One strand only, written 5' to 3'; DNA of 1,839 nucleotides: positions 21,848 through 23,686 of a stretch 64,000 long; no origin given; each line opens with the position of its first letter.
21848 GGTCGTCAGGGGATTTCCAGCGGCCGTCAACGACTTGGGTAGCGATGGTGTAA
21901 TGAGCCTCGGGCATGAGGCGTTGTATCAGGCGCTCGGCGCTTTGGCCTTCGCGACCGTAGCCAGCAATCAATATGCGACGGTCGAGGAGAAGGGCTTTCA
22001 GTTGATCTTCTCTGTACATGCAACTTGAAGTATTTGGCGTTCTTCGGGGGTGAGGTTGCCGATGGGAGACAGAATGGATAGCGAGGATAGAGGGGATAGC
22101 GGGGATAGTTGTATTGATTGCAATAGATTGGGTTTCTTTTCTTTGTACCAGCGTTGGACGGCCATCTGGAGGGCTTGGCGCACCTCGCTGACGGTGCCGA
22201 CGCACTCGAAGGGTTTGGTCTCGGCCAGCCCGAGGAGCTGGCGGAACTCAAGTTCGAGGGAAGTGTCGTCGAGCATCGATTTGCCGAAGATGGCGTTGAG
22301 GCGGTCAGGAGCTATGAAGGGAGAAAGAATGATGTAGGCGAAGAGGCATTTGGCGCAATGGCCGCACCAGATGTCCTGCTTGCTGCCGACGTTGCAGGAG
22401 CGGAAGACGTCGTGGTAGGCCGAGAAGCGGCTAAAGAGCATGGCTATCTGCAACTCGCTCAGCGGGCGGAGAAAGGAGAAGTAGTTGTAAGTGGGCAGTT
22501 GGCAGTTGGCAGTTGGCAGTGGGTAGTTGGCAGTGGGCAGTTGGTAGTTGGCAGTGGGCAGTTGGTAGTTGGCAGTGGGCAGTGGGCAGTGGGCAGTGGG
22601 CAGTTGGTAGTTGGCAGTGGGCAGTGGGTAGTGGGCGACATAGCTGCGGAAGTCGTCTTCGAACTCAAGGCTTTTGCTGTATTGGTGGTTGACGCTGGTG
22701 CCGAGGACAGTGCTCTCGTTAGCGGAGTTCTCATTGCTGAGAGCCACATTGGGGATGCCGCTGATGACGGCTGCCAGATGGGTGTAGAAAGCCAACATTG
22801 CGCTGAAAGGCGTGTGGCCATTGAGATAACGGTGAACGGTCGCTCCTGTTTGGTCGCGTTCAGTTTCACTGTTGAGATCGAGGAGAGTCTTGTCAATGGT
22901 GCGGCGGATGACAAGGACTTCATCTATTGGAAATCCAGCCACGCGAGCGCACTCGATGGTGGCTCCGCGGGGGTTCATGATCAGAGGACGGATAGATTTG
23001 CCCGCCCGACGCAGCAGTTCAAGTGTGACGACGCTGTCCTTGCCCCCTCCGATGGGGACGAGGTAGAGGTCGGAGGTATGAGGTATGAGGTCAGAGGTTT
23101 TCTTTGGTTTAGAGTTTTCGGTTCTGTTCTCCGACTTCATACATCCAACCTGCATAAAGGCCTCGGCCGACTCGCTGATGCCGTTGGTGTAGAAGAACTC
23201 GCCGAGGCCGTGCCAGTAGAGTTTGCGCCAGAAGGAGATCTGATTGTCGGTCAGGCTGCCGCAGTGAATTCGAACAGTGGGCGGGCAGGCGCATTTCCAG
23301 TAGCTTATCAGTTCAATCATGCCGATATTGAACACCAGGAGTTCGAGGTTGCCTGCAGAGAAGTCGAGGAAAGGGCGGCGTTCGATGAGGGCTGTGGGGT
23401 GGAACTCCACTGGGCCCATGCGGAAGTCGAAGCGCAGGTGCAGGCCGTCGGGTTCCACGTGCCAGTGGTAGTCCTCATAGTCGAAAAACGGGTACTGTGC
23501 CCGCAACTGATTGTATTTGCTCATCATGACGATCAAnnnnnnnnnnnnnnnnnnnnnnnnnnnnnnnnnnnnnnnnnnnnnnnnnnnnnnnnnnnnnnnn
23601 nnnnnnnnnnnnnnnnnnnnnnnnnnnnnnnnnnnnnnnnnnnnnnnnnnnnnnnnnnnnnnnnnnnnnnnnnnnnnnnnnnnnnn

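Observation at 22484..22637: A heptanucleotide microsatellite of about 150 bp is translated in frame inside the MurL-like gene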

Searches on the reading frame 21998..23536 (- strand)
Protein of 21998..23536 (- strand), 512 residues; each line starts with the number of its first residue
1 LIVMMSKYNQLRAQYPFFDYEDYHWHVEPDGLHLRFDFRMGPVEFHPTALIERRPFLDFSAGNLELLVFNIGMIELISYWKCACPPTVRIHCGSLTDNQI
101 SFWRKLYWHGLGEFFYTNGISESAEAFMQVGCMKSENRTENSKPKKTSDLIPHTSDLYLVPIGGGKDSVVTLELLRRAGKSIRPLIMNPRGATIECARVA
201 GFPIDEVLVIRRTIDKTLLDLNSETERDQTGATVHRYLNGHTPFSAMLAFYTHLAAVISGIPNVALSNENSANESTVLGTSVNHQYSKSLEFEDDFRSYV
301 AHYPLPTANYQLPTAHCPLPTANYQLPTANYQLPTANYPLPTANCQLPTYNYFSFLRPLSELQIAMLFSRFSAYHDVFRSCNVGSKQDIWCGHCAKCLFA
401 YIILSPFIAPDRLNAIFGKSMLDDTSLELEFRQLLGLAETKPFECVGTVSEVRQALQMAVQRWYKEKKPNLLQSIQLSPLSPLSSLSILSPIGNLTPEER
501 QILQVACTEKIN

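Call 5: search_protein_families(library=pfam, proteins=[window:21998-23536:-], max_evalue=0.01)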
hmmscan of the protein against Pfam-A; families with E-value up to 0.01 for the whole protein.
window:21998-23536:- (512 aa): 1 family
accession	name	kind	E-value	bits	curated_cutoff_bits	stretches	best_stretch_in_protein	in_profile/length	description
PF19932.4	DUF6395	-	0.0058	17.1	25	0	365-403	25-62/174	Family of unknown function (DUF6395)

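Call 6: search_protein_families(library=ncbifam, proteins=[window:21998-23536:-], max_evalue=0.01)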
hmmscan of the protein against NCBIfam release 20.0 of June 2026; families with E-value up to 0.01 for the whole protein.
window:21998-23536:- (512 aa): 1 family
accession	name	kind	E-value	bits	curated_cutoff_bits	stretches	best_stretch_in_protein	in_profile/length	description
NF041275.1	MurL_Xanthmoales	equivalog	4.9e-66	223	700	2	72-302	65-272/447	UDP-N-acetyl-alpha-D-muramoyl-L-alanyl-L-glutamate epimerase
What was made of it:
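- Checked: The gene is a MurL homologue: NCBIfam NF041275, E 4.9e-66, matched in two stretches split by the array, 223 bits against a cut-off of 700 (call 6).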

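Call 7: find_homologous_proteins(query=window:21998-23536:-, max_evalue=1e-10)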
Query window:21998-23536:- (512 aa): 7993 proteins with E <= 1e-10 among 8000 candidates; the best 120 are listed.
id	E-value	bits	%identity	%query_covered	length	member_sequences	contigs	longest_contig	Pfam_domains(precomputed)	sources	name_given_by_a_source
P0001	0.0e+0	1088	94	99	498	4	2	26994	PF26298.1,PF26299.1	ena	-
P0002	0.0e+0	1032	90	99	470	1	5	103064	PF26298.1,PF26299.1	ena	-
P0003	0.0e+0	1022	90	99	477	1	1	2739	PF26298.1,PF26299.1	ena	-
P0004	0.0e+0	1013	89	99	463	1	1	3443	PF26298.1,PF26299.1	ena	-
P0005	6.3e-298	1006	88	99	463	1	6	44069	PF26298.1,PF26299.1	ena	-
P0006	7.8e-273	924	80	99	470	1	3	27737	PF26298.1,PF26299.1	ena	-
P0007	2.7e-220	750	67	99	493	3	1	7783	PF26298.1,PF26299.1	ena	-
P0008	4.2e-220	750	69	99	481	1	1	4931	PF26298.1,PF26299.1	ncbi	-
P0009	6.9e-218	742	68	99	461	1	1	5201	PF26298.1,PF26299.1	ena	-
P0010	2.6e-217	740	67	99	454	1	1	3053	PF26298.1,PF26299.1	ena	-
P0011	5.5e-217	739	67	99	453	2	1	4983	PF26298.1,PF26299.1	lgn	-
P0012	6.7e-217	739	67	99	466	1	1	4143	PF26298.1,PF26299.1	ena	-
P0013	2.9e-216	737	66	99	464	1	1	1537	PF26298.1,PF26299.1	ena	-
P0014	8.5e-215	732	66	99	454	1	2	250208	PF26298.1,PF26299.1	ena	-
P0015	1.4e-214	731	66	99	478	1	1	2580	PF26298.1,PF26299.1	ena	-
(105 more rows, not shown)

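Call 8: find_related_loci(query=window:21998-23536:-, collection=genome_contigs, flank=6000)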
Query window:21998-23536:- (512 aa) in genome_contigs; peptide patterns used: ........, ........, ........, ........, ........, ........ (x = any residue, [..] = any of these).
173 stretches matched a pattern; 154 encode a relative of the query (tblastn E <= 1e-3); the best 80 are kept; 80 distinct loci.
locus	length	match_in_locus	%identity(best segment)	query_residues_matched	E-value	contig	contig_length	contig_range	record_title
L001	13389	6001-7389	65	7-512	0e+0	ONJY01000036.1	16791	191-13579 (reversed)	uncultured Bacteroidales bacterium isolate RUG377 genome assembly, contig: scaffold_2247, whole genome shotgun sequence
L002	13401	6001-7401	66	7-512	0e+0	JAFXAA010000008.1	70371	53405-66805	MAG: Bacteroidales bacterium isolate RGIG6226 Sheep_Rectum-2__c139952, whole genome shotgun sequence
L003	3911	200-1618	66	6-512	0e+0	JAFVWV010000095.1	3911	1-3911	MAG: Bacteroidales bacterium isolate RGIG5467 Sheep_Colon-5__c438221, whole genome shotgun sequence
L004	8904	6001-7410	66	7-512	0e+0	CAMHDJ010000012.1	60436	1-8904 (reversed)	MAG: uncultured Bacteroidales bacterium isolate SRR11784291_bin.38_metaWRAP_v1.3_MAG genome assembly, contig: ERZ1220268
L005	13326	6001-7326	65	7-512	0e+0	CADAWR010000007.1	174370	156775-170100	MAG: uncultured Bacteroidetes bacterium isolate RUG13693 genome assembly, contig: RUG13693_asm_7, whole genome shotgun s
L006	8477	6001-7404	66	7-512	0e+0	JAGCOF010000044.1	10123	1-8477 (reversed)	MAG: Bacteroidales bacterium isolate RGIG9971 Yak_Reticulum-2__c772149, whole genome shotgun sequence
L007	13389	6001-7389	65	1-512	0e+0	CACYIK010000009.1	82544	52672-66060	MAG: uncultured Bacteroidetes bacterium isolate RUG11969 genome assembly, contig: RUG11969_asm_9, whole genome shotgun s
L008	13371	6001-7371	64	6-512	0e+0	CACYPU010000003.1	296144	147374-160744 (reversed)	MAG: uncultured Bacteroidetes bacterium isolate RUG12171 genome assembly, contig: RUG12171_asm_3, whole genome shotgun s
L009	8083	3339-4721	66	6-512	0e+0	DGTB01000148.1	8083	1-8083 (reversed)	MAG TPA_asm: Bacteroidales bacterium UBA4347 UBA4347_contig_76324, whole genome shotgun sequence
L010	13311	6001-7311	66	7-512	0e+0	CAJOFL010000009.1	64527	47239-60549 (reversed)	uncultured Bacteroidales bacterium isolate Red_deer_3_mag_50 genome assembly, contig: scaffold_554, whole genome shotgun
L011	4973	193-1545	65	7-512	0e+0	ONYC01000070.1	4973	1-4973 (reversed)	uncultured Bacteroidales bacterium isolate RUG737 genome assembly, contig: k87_22212223, whole genome shotgun sequence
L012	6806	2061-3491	65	6-512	0e+0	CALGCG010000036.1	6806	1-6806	MAG TPA_asm: uncultured Bacteroidales bacterium isolate SRR6425758_bin.91_CONCOCT_v1.1_MAG genome assembly, contig: ERZ1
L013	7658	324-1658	65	6-512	0e+0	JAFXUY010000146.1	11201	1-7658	MAG: Bacteroidales bacterium isolate RGIG6769 Sheep_Rumen-3__c1631847, whole genome shotgun sequence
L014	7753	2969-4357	65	6-512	0e+0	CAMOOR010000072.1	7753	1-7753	MAG: uncultured Bacteroidales bacterium isolate SRR873601_bin.62_metaWRAP_v1.3_MAG genome assembly, contig: NODE_30947_l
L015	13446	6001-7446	62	8-512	0e+0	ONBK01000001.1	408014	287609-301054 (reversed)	uncultured Bacteroidales bacterium isolate RUG153 genome assembly, contig: scaffold_1, whole genome shotgun sequence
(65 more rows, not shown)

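Call 15: find_encoding_contigs(protein=P0001, flank=6000, max_places=4)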
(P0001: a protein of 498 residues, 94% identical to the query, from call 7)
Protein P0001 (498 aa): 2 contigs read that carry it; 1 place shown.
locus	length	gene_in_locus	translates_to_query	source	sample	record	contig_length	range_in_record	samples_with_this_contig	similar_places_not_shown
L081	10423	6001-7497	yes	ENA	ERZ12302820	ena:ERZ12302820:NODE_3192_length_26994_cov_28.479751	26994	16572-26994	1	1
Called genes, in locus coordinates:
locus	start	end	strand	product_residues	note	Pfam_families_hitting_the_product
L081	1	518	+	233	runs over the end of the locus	PF04029:2-ph_phosp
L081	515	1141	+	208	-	PF01569:PAP2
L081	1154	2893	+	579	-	PF00916:Sulfate_transp, PF01740:STAS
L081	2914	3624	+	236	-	PF20772:TACO1_YebC_N, PF01709:Transcrip_reg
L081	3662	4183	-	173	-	PF00881:Nitroreductase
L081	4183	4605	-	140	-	-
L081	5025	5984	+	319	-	PF01544:CorA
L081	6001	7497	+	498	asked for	PF26299:MurL_N, PF26298:MurL_epimerase_C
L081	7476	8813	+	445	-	PF08245:Mur_ligase_M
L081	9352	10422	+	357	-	?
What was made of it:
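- Checked: Homologues carry Pfam MurL_N and MurL_epimerase_C (calls 7, 15).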

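Call 16: find_encoding_contigs(protein=P0002, flank=6000, max_places=5)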
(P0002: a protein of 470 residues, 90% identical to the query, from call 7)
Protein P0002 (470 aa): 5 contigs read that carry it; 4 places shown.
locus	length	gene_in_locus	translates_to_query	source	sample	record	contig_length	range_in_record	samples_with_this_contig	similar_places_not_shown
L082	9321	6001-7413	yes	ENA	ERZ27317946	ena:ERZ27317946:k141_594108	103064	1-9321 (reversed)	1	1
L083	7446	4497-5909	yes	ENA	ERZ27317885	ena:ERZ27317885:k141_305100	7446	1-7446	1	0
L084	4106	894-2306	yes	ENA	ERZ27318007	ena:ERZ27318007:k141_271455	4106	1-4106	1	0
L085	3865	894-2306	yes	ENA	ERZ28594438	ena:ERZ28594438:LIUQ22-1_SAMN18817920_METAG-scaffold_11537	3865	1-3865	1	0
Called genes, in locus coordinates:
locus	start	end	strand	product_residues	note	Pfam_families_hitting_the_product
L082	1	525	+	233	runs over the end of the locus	PF04029:2-ph_phosp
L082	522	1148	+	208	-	PF01569:PAP2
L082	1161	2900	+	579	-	PF00916:Sulfate_transp, PF01740:STAS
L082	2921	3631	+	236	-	PF20772:TACO1_YebC_N, PF01709:Transcrip_reg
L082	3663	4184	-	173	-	PF00881:Nitroreductase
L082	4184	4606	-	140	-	-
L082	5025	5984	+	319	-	PF01544:CorA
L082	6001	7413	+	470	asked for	PF26299:MurL_N, PF26298:MurL_epimerase_C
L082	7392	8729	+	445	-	PF08245:Mur_ligase_M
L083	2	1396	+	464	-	?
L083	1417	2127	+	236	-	PF20772:TACO1_YebC_N, PF01709:Transcrip_reg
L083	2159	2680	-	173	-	PF00881:Nitroreductase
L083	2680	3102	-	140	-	-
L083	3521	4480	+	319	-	PF01544:CorA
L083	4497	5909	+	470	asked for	PF26299:MurL_N, PF26298:MurL_epimerase_C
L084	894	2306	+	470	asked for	PF26299:MurL_N, PF26298:MurL_epimerase_C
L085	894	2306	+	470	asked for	PF26299:MurL_N, PF26298:MurL_epimerase_C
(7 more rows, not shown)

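Call 17: find_encoding_contigs(protein=P0005, flank=6000, max_places=6)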
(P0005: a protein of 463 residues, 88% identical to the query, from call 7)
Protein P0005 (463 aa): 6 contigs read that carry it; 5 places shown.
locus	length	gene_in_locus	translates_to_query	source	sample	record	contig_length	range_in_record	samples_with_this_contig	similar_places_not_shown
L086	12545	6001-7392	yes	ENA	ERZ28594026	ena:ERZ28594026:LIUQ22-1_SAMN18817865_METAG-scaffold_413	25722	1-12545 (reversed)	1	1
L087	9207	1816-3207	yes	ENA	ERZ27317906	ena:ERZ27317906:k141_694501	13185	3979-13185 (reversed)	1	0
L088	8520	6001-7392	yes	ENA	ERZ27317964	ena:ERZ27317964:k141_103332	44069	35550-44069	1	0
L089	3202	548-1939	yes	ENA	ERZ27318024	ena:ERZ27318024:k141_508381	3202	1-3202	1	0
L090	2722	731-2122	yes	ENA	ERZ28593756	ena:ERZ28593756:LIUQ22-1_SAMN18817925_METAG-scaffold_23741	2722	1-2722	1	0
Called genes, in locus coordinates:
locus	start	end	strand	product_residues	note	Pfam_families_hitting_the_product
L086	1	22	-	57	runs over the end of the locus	-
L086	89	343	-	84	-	-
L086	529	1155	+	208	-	PF01569:PAP2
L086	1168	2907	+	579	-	PF00916:Sulfate_transp, PF01740:STAS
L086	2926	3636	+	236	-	PF20772:TACO1_YebC_N, PF01709:Transcrip_reg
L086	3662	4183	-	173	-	PF00881:Nitroreductase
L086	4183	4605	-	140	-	-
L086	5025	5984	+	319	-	PF01544:CorA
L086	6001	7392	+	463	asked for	PF26299:MurL_N, PF26298:MurL_epimerase_C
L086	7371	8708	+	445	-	PF08245:Mur_ligase_M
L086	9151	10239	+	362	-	PF01546:Peptidase_M20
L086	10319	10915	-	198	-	PF03168:LEA_2 (weak)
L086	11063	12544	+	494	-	?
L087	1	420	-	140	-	?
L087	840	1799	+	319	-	PF01544:CorA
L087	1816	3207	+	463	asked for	PF26299:MurL_N, PF26298:MurL_epimerase_C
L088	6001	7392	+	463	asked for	PF26299:MurL_N, PF26298:MurL_epimerase_C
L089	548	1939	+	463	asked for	PF26299:MurL_N, PF26298:MurL_epimerase_C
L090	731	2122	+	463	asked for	PF26299:MurL_N, PF26298:MurL_epimerase_C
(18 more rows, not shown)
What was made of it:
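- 20682..22019 (-): MurD2-type Mur ligase gene, 445 aa. Its start overlaps the murL end by 22 nt. It carries three short heptanucleotide arrays of its own (20850-20880, 21115-21150, 21760-21794). Gene calls on conspecific contigs (calls 15-17).
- Checked: Gene calls on conspecific contigs show the same overlap (calls 15-17).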

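Call 30: search_solved_structures(query=window:21998-23536:-, max_evalue=1)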
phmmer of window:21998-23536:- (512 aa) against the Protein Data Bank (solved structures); distinct sequences matched with E-value up to 1: 4.
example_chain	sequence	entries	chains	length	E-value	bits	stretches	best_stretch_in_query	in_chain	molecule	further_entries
2agc_A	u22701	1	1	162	0.016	16.9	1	295-344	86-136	Ganglioside GM2 activator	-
5y7z_A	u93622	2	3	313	0.039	15.5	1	333-469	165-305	Cyclin-G-associated kinase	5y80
4c57_A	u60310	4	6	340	0.043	15.4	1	333-469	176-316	Cyclin-G-associated kinase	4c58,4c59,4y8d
4o38_A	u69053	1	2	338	0.043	15.4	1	333-469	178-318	Cyclin-G-associated kinase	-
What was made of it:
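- Tried and rejected: No MurL relative was found by sequence (call 30).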

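Call 41: predict_structure(alignment_id=A2)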
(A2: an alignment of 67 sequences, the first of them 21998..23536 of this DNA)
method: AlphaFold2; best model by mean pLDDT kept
length: 512 residues; sequences in the alignment: 67
mean_pLDDT: 67.1   pTM: 0.65
mean pLDDT of the five models: 67.1, 66.0, 63.9, 62.9, 62.1
residues with pLDDT >= 90: 46; 70-90: 222; 50-70: 129; < 50: 115
segments of 3 or more residues with pLDDT < 50: 131-153, 270-273, 305-348, 372-388, 442-445, 483-495, 506-512
pLDDT, mean of each block of 10 residues (from residue 1): 73 84 94 94 90 88 86 84 70 83 83 69 65 36 33 61 61 67 64 63 79 84 77 71 79 87 67 55 72 84 47 27 27 26 40 60 58 48 42 75 83 82 90 80 55 82 87 77 48 49 48 28
secondary structure, 60 per line:
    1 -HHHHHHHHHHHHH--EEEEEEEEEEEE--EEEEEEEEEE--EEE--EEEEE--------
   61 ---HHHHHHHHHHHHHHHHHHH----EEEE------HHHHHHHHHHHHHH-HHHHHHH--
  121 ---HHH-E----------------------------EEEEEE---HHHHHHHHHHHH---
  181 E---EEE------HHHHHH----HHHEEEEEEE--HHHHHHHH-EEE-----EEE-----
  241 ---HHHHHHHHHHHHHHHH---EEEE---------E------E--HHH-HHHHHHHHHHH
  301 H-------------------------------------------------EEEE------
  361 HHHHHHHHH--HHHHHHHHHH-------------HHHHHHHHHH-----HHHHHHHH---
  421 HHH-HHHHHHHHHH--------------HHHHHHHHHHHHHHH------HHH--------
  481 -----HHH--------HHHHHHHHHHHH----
elements in order: H2-14 E17-28 E31-40 E43-45 E48-52 H64-82 E87-90 H97-110 H112-118 E157-162 H166-177 E185-187 H194-199 E207-213 H216-223 E225-227 E233-235 H244-259 E263-266 H290-301 E351-354 H361-369 H372-381 H395-404 H410-417 H425-434 H449-463 H497-508
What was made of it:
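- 22483..22636 (-): Heptanucleotide array. It has 21 units (C/A)ACT(G/A)CC on the coding strand plus degenerate edges. It is translated in all three phases as seven heptads (Y/C)(P/Q)LPTA(N/H). Residues 305-348 have pLDDT below 50 and no secondary structure (call 41).
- The AlphaFold2 model gives pLDDT about 26-27 and no secondary structure across residues 305-348 (call 41).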

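Call 44: list_cluster_members(proteins=[P0001, P0002, P0003, P0004, P0005, P0006])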
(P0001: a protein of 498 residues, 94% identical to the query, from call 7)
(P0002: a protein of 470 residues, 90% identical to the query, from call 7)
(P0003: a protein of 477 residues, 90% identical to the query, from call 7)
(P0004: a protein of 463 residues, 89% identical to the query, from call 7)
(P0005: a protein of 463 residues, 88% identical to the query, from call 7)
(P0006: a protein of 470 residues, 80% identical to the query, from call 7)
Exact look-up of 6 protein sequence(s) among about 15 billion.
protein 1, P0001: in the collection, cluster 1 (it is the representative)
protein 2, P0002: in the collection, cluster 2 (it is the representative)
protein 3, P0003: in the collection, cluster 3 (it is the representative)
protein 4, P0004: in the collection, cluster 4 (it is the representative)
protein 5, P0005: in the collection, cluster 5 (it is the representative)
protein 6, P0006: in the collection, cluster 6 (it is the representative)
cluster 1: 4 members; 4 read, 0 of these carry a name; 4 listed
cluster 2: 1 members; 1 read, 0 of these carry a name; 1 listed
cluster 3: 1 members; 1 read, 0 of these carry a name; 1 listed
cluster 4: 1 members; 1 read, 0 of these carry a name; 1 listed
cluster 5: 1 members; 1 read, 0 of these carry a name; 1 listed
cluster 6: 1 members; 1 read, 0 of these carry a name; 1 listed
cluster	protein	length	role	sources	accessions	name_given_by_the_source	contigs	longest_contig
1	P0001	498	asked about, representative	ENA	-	-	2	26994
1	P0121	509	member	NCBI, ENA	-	-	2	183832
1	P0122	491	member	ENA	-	-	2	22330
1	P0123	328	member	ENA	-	-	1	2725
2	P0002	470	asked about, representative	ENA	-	-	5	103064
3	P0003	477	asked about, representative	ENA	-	-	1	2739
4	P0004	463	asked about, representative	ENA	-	-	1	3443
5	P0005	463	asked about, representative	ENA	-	-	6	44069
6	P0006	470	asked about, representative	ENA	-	-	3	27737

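Call 45: fold_search(model_id=the predicted structure, library=pdb)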
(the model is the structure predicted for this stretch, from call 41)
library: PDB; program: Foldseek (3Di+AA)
matches with E <= 10: 266; with E <= 0.001: 0
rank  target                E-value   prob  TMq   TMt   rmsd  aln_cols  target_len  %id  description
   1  3l8p                  6.8e-01  0.08  0.06  0.09   8.2        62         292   19  Crystal structure of cytoplasmic kinase domain of Tie2 complexed with inhibitor CEP11207 (released 2010-10-06)
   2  2d13_C                7.6e-01  0.66  0.09  0.20   3.6        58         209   26  Crystal Structure of PH1257 from Pyrococcus horikoshii OT3 (released 2006-02-12)
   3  2ehg                  7.6e-01  0.14  0.13  0.33  12.5       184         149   14  Crystal structure of hyperthermophilic archaeal RNase HI (released 2007-09-11)
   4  3tal_B                8.9e-01  0.04  0.14  0.16  24.2       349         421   10  Crystal structure of NurA with manganese (released 2011-11-23)
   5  6anw_C                1.3e+00  0.28  0.07  0.32   4.3        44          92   16  Crystal structure of anti-CRISPR protein AcrF10 (released 2017-10-25)
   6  3rk0                  1.5e+00  0.44  0.09  0.20   4.4        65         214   25  X-ray crystal Structure of the putative N-type ATP pyrophosphatase (PF0828) in complex with AMP from Pyrococcus furiosus (released 2011-05-11)
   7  2d13_B                1.5e+00  0.47  0.09  0.22   2.9        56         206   25  Crystal Structure of PH1257 from Pyrococcus horikoshii OT3 (released 2006-02-12)
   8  2d13_D                1.6e+00  0.51  0.08  0.21   3.1        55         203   25  Crystal Structure of PH1257 from Pyrococcus horikoshii OT3 (released 2006-02-12)
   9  6anw_A                1.7e+00  0.23  0.07  0.31   4.4        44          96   16  Crystal structure of anti-CRISPR protein AcrF10 (released 2017-10-25)
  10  4v8i_AY               1.8e+00  0.15  0.07  0.30  10.7        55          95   13  Crystal structure of YfiA bound to the 70S ribosome. (released 2014-07-09)
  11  3lyd_B                1.8e+00  0.11  0.06  0.17  10.9        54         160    7  Crystal structure of Putative uncharacterized protein from Jonesia denitrificans (released 2010-03-09)
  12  1vll_A                1.9e+00  0.04  0.09  0.14  16.6       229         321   10  Crystal structure of alanine dehydrogenase (AF1665) from Archaeoglobus fulgidus at 2.80 A resolution (released 2004-09-21)
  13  3rjz                  2.0e+00  0.41  0.09  0.21   3.5        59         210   24  X-ray crystal structure of the putative n-type atp pyrophosphatase from pyrococcus furiosus, the northeast structural ge (released 2011-05-11)
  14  5kph_MODEL_1_A        2.0e+00  0.14  0.06  0.31  12.4        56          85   14  Solution NMR Structure of Denovo Beta Sheet Design Protein, Northeast Structural Genomics Consortium (NESG) Ta (released 2016-09-28)
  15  3tai_A                2.1e+00  0.08  0.11  0.13  16.8       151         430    7  Crystal structure of NurA (released 2011-11-23)
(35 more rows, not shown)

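Call 47: find_encoding_contigs(protein=P0123, flank=4000, max_places=4)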
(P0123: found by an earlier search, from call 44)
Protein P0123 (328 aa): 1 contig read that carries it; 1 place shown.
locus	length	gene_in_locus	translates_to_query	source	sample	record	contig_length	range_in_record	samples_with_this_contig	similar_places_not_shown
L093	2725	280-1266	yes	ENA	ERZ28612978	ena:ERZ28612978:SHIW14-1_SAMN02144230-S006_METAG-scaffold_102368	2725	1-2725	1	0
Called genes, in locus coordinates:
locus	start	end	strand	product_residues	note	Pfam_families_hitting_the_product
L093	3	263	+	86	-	?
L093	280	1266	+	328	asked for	PF26299:MurL_N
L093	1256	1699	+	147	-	PF26298:MurL_epimerase_C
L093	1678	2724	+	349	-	?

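Call 48: find_encoding_contigs(protein=P0003, flank=4000, max_places=4)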
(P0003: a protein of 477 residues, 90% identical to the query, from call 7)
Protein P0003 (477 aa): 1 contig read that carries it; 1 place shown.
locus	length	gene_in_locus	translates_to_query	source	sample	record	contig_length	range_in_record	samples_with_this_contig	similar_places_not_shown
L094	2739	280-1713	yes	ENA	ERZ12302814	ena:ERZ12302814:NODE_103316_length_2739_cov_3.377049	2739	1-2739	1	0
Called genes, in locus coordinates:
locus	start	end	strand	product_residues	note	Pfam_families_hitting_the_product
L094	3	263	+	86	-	?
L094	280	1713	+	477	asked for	PF26299:MurL_N, PF26298:MurL_epimerase_C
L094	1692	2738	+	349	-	?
